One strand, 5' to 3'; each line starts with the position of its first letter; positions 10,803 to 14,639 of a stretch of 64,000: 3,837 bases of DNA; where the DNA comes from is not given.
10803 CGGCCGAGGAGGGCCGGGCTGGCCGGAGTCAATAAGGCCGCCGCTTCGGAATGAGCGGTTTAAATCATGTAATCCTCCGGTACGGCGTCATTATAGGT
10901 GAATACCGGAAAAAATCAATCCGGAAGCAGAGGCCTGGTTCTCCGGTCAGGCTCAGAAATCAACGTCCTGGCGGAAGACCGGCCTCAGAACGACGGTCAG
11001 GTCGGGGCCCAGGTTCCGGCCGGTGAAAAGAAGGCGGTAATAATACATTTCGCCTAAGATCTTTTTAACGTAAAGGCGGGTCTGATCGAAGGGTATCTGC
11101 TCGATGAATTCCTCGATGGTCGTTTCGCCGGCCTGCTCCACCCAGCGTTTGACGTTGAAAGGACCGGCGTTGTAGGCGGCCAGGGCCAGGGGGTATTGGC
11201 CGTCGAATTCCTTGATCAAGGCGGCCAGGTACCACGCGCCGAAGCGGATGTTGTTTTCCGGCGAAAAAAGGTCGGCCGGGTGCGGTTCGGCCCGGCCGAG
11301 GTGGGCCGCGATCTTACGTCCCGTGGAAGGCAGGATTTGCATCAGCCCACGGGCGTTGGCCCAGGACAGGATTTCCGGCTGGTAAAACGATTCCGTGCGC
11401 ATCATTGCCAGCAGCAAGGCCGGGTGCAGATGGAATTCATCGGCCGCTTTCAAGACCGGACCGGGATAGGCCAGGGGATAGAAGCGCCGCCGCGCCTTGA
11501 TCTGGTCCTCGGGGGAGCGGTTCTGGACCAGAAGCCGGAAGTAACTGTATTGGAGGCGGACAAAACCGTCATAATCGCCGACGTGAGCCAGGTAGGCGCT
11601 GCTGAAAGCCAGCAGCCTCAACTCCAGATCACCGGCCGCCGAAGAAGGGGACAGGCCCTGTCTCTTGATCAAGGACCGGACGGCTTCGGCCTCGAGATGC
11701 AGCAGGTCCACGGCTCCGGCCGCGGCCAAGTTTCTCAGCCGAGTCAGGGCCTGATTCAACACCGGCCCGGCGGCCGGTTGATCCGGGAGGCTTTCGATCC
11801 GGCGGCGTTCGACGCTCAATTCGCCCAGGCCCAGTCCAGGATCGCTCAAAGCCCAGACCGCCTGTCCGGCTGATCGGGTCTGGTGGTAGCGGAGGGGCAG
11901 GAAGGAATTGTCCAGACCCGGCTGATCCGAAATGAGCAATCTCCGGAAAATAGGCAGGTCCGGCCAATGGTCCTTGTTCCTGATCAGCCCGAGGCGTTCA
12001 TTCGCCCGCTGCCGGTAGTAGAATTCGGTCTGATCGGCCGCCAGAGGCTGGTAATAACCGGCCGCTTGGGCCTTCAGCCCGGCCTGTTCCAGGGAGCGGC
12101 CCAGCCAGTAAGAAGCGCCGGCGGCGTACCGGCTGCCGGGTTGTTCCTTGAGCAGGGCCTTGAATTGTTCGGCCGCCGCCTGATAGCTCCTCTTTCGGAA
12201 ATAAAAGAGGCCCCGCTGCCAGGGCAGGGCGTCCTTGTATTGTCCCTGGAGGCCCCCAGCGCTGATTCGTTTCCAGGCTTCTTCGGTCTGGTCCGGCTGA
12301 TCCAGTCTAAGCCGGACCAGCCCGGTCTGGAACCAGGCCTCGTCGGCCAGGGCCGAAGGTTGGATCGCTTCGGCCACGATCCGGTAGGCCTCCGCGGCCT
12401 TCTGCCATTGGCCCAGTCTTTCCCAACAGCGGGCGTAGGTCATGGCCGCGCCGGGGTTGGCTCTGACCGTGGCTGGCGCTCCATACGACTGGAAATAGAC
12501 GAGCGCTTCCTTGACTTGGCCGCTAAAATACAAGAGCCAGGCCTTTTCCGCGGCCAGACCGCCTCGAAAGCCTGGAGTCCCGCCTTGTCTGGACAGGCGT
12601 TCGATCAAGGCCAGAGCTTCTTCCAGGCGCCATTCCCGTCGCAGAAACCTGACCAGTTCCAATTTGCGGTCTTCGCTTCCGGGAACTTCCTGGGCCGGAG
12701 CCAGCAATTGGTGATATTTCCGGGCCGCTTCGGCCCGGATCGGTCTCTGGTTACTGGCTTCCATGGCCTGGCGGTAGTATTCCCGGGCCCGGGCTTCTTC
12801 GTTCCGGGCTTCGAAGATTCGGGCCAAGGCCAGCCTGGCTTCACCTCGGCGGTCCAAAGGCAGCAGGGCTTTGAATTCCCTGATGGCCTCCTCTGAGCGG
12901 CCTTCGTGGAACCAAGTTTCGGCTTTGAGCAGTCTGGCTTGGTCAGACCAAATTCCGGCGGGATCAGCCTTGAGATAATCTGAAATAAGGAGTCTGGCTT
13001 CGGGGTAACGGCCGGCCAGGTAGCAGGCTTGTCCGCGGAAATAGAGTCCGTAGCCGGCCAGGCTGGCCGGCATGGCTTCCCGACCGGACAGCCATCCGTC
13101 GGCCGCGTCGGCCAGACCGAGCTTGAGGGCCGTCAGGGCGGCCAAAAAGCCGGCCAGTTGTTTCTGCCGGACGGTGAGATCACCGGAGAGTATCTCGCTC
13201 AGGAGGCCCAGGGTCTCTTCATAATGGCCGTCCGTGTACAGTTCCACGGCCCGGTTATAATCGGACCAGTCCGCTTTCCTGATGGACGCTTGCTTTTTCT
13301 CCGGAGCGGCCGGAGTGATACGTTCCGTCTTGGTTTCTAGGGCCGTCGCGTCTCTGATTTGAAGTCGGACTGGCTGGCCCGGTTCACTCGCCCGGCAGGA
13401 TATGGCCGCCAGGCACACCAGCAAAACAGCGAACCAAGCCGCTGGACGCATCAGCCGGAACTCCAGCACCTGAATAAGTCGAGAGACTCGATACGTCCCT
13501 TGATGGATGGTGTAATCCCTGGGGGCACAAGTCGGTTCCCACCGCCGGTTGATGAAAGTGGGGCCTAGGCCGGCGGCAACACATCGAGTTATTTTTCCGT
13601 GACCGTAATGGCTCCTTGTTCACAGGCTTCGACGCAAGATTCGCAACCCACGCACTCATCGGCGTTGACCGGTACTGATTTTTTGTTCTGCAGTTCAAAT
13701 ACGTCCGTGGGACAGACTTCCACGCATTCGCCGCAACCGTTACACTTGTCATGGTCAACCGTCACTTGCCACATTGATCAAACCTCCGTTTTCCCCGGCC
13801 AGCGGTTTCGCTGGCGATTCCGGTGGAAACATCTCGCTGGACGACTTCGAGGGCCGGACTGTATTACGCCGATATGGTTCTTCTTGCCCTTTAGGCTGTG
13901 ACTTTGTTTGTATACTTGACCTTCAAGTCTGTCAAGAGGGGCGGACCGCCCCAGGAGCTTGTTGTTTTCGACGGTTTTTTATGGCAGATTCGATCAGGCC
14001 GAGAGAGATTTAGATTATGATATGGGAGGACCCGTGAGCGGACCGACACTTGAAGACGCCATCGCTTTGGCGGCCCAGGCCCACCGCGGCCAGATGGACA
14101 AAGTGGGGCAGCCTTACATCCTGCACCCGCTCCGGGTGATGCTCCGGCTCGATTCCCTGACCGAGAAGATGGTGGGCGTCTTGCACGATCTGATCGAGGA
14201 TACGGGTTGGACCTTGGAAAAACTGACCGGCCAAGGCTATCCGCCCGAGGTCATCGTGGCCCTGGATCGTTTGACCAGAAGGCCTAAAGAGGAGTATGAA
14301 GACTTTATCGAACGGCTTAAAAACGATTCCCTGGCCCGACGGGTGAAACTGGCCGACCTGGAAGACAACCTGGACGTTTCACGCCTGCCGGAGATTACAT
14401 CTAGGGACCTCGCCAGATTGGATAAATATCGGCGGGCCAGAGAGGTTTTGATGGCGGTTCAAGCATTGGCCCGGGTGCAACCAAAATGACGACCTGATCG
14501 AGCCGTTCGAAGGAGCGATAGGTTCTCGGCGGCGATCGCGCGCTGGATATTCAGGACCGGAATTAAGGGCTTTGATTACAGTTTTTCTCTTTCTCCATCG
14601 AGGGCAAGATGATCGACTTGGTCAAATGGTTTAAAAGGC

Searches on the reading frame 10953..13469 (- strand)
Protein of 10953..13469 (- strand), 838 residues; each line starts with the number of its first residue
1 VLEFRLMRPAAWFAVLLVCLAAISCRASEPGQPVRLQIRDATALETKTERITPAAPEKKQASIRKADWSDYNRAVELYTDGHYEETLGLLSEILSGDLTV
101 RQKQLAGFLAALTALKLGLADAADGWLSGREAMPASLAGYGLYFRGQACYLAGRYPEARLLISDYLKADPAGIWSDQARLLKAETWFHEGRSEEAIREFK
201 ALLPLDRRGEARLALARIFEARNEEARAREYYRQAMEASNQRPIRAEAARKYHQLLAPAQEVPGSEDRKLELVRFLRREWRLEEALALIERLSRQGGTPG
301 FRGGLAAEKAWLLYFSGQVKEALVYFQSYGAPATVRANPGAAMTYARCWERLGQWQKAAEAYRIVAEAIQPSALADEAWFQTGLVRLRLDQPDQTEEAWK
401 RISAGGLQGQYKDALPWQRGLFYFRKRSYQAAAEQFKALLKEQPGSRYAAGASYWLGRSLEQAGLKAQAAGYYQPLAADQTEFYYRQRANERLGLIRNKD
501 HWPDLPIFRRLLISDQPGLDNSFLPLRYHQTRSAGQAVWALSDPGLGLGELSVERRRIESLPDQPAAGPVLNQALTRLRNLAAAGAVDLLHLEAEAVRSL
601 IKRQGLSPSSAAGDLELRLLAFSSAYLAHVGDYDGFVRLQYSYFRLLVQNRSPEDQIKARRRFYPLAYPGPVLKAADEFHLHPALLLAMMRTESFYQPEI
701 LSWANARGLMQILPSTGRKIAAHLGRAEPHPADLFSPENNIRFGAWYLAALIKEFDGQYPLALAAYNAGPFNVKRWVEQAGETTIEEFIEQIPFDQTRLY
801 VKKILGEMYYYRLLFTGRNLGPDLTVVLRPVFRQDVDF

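Call 6: search_protein_families(library=pfam, proteins=[window:10953-13469:-], max_evalue=0.01)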
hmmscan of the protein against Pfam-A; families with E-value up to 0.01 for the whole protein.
window:10953-13469:- (838 aa): 10 families
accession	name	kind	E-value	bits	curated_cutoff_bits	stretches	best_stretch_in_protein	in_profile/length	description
PF01464.25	SLT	-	8.2e-31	106.4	21.3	1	673-788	4-116/117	Transglycosylase SLT domain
PF14559.12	TPR_19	-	1.8e-10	41.4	25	1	152-218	4-68/68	Tetratricopeptide repeat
PF13432.12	TPR_16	-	4.7e-08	33.8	32.7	2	423-474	7-55/65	Tetratricopeptide repeat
PF13428.12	TPR_14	-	1.7e-05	25.5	23.5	0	210-243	2-36/44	Tetratricopeptide repeat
PF25064.1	ARM_TT21_5th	-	4.2e-05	24.3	27.8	0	247-327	19-96/117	TT21 fifth ARM repeats domain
PF07719.23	TPR_2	-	8.2e-05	22.9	27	0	141-170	3-32/34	Tetratricopeptide repeat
PF12895.13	ANAPC3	-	0.00011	22.9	27.2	0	309-362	29-79/82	Anaphase-promoting complex, cyclosome, subunit 3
PF13174.12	TPR_6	-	0.00033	21.6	26.3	0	345-366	6-27/33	Tetratricopeptide repeat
PF25062.1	ARM_TT21_N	-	0.0021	18.3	40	0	142-237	103-196/222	Tetratricopeptide repeat protein 21 N-terminal ARM repeat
PF14561.12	TPR_20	-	0.0058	17.4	25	0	177-236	23-85/90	Tetratricopeptide repeat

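Call 31: search_protein_families(library=ncbifam, proteins=[window:10953-13469:-], max_evalue=0.01)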
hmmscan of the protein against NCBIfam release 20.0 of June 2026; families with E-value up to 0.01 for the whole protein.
window:10953-13469:- (838 aa): 16 families
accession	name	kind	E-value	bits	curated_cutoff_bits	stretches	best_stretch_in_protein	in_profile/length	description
NF047373.1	BB0259_flg_lyt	exception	1.9e-52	179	234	1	660-819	540-696/705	flagellar assembly lytic transglycosylase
NF008631.0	PRK11619.1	equivalog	1.1e-26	93.4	536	1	664-815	475-628/644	murein transglycosylase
TIGR02795.1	tol_pal_ybgF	equivalog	8.8e-17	61.8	90.1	2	422-480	11-69/119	tol-pal system protein YbgF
NF008670.0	PRK11671.1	equivalog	5.2e-12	45.6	375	1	669-755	193-281/359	membrane-bound lytic murein transglycosylase MltC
NF012014.0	PRK15470.1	equivalog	1.1e-08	34.9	233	1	674-751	45-124/203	membrane-bound lytic murein transglycosylase EmtA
TIGR03302.1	OM_YfiO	subfamily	5.1e-08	32.7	81.4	1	420-479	173-232/239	outer membrane protein assembly factor BamD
NF008050.0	PRK10783.1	equivalog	3.1e-07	29.1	508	1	691-805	126-238/457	murein transglycosylase D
TIGR02917.1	PEP_TPR_lipo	equivalog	6.6e-07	27.6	312.2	1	353-464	207-315/899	XrtA/PEP-CTERM system TPR-repeat protein PrsT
NF052312.1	T9SS_PorW_SprE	equivalog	1.4e-05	24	250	1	353-486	118-252/716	type IX secretion system periplasmic lipoprotein PorW/SprE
NF008112.0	PRK10859.1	equivalog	4e-05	22.2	354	1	680-769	300-386/483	membrane-bound lytic murein transglycosylase MltF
NF008068.0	PRK10803.1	equivalog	4.3e-05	23.6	383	1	425-474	155-204/263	cell division protein CpoB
NF033756.1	gliding_GltC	equivalog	8e-05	21.6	450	0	372-485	76-189/622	adventurous gliding motility protein GltC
TIGR00540.1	TPR_hemY_coli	hypoth_equivalog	0.0007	18.5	142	1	194-235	344-385/385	heme biosynthesis-associated TPR protein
NF053607.1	CHU_0125_OmpA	equivalog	0.0026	16.3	620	0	142-255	22-133/639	CHU_0125 family OmpA-like outer membrane integrity protein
TIGR02552.1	LcrH_SycD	equivalog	0.005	16.5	104.8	1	309-400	24-110/136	SycD/LcrH family type III secretion system chaperone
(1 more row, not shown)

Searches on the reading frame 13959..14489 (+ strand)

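Call 78: search_protein_families(library=pfam, proteins=[window:13959-14489:+], max_evalue=0.001)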
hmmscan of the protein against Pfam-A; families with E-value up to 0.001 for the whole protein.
window:13959-14489:+ (176 aa): 1 family
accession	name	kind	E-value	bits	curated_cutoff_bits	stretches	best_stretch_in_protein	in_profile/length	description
PF13328.12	HD_4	-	0.0002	21.6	27.2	1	34-96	1-65/156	HD domain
